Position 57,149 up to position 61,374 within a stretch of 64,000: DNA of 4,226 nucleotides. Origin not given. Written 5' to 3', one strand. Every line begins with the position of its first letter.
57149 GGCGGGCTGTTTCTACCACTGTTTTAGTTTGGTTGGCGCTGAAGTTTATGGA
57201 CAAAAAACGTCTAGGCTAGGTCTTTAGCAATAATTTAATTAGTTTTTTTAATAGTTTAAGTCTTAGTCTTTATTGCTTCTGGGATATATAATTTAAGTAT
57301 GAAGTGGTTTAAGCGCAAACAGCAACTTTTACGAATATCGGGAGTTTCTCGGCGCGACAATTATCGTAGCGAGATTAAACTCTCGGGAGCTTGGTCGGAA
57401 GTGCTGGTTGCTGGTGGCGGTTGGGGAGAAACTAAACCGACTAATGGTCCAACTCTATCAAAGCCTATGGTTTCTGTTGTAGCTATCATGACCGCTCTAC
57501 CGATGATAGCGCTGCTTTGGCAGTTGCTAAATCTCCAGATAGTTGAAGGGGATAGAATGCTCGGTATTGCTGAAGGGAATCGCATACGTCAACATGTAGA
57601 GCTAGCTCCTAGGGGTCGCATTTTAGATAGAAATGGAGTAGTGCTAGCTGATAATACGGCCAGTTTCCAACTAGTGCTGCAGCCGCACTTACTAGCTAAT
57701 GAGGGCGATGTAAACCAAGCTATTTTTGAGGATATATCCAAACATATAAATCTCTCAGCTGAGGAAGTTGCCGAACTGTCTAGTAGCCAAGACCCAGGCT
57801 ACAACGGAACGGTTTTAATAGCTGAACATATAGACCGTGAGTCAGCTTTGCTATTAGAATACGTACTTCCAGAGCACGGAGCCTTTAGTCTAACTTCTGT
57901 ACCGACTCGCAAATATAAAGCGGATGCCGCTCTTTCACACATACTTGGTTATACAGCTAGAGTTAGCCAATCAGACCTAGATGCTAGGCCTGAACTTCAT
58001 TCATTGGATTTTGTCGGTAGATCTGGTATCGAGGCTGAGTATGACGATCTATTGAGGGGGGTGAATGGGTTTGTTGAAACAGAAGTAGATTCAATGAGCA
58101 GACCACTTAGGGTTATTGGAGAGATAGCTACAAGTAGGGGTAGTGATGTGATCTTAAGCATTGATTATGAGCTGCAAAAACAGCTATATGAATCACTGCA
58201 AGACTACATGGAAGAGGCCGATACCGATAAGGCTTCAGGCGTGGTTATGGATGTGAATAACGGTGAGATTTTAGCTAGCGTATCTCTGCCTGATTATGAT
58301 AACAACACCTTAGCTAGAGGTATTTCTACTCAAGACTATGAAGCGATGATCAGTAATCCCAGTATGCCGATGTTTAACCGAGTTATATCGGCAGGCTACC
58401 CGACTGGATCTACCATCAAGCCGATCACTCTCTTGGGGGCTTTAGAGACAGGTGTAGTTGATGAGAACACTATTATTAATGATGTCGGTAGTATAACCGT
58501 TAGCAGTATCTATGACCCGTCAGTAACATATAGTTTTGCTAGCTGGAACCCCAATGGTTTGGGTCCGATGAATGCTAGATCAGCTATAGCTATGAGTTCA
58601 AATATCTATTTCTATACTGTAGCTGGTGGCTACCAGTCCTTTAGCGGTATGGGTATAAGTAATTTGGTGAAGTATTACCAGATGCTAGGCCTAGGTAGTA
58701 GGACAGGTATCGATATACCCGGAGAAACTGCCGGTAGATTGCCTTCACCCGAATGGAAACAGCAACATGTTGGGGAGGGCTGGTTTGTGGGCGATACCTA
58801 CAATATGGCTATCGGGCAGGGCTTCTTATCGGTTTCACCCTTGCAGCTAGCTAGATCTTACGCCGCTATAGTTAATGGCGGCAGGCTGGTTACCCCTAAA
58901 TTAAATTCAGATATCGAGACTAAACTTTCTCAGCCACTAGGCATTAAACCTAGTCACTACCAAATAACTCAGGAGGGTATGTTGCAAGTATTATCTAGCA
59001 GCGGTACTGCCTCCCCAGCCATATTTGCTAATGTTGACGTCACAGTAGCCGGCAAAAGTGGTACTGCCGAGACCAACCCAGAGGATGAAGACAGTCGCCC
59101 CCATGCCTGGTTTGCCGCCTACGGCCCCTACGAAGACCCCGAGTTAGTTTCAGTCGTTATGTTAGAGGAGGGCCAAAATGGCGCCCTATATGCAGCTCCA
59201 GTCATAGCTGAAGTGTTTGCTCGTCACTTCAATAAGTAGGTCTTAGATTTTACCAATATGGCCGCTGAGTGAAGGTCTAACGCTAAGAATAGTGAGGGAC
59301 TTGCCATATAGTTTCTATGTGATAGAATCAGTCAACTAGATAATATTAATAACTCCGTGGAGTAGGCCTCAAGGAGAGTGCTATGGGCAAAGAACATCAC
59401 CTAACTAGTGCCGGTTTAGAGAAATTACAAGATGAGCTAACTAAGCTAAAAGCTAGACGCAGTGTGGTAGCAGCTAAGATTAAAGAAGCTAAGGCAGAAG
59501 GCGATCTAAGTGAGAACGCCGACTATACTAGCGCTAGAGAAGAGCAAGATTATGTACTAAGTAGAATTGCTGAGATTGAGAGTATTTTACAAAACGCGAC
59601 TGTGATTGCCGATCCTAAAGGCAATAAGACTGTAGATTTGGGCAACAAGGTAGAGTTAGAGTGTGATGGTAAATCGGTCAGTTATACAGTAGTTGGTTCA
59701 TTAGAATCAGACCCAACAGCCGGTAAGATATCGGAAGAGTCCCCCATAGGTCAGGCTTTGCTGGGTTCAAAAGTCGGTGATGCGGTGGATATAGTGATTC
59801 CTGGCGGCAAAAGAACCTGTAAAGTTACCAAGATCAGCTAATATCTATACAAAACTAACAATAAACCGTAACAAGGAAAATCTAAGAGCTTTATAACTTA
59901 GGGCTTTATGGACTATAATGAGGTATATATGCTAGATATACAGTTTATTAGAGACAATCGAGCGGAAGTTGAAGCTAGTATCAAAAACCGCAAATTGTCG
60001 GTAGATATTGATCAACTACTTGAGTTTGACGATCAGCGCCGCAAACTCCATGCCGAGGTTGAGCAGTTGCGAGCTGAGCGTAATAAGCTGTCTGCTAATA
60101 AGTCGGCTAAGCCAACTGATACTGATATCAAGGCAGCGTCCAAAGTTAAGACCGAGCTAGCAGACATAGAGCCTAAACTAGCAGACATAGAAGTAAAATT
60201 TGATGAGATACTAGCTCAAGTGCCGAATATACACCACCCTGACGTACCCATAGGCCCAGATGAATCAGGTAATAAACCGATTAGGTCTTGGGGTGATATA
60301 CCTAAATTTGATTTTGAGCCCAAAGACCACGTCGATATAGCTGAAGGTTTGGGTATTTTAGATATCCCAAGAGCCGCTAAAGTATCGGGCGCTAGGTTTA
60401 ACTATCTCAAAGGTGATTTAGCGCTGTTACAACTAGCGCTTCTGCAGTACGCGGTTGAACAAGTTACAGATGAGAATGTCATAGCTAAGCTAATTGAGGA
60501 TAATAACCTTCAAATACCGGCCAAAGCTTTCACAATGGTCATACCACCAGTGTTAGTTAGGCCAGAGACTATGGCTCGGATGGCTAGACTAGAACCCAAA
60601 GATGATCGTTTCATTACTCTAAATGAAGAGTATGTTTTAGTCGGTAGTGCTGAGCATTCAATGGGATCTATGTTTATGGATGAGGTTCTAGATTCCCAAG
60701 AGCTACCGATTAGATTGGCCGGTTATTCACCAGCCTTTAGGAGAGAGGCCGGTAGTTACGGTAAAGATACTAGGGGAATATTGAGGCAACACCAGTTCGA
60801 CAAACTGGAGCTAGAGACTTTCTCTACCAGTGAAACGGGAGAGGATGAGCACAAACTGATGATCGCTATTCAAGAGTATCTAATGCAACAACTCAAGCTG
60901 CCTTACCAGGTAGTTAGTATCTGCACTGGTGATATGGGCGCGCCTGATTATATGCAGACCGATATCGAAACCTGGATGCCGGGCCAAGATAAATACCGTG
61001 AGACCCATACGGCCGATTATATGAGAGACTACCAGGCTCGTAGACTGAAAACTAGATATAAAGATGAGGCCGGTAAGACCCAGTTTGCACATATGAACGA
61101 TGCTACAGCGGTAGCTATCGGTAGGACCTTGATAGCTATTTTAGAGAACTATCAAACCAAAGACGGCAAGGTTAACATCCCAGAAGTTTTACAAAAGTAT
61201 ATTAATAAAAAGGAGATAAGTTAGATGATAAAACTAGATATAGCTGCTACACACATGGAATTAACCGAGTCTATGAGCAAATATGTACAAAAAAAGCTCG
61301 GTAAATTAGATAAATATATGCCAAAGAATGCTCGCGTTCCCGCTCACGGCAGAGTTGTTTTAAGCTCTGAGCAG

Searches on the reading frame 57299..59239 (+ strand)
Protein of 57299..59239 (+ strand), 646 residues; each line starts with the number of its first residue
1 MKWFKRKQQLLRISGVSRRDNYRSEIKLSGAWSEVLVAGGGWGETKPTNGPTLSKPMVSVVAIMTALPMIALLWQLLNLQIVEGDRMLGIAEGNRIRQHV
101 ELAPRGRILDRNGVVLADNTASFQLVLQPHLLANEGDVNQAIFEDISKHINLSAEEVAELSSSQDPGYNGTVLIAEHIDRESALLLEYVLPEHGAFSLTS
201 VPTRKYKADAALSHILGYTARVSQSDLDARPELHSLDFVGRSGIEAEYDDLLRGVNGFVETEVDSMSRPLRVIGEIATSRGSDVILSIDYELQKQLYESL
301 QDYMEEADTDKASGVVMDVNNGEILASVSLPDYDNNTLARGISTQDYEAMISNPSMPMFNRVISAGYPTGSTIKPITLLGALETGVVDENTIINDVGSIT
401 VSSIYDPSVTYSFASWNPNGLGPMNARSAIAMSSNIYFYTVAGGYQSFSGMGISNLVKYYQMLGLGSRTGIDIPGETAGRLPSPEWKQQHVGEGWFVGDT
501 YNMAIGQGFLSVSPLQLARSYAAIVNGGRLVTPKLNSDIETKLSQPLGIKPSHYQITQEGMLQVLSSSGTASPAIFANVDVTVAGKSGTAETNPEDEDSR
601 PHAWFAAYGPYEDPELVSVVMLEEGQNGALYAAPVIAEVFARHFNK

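Call 49: search_protein_families(library=pfam, proteins=[window:57299-59239:+])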
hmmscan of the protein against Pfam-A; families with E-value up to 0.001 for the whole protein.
window:57299-59239:+ (646 aa): 2 families
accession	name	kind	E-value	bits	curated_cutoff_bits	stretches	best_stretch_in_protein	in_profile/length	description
PF00905.27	Transpeptidase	-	1.1e-59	202.5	22.1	1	313-639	2-297/299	Penicillin binding protein transpeptidase domain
PF03717.20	PBP_dimer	-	4.9e-31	109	24.4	1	103-272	4-178/180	Penicillin-binding Protein dimerisation domain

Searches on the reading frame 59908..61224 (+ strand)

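Call 49: search_protein_families(library=pfam, proteins=[window:59908-61224:+])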
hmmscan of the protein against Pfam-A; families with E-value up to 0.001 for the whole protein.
window:59908-61224:+ (438 aa): 2 families
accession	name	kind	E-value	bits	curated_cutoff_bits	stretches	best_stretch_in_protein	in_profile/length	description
PF00587.30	tRNA-synt_2b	-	1.5e-35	123.3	29.3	1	239-415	8-179/179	tRNA synthetase class II core domain (G, H, P, S and T)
PF02403.27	Seryl_tRNA_N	-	1.5e-21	77.1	28.2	1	8-108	1-107/108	Seryl-tRNA synthetase N-terminal domain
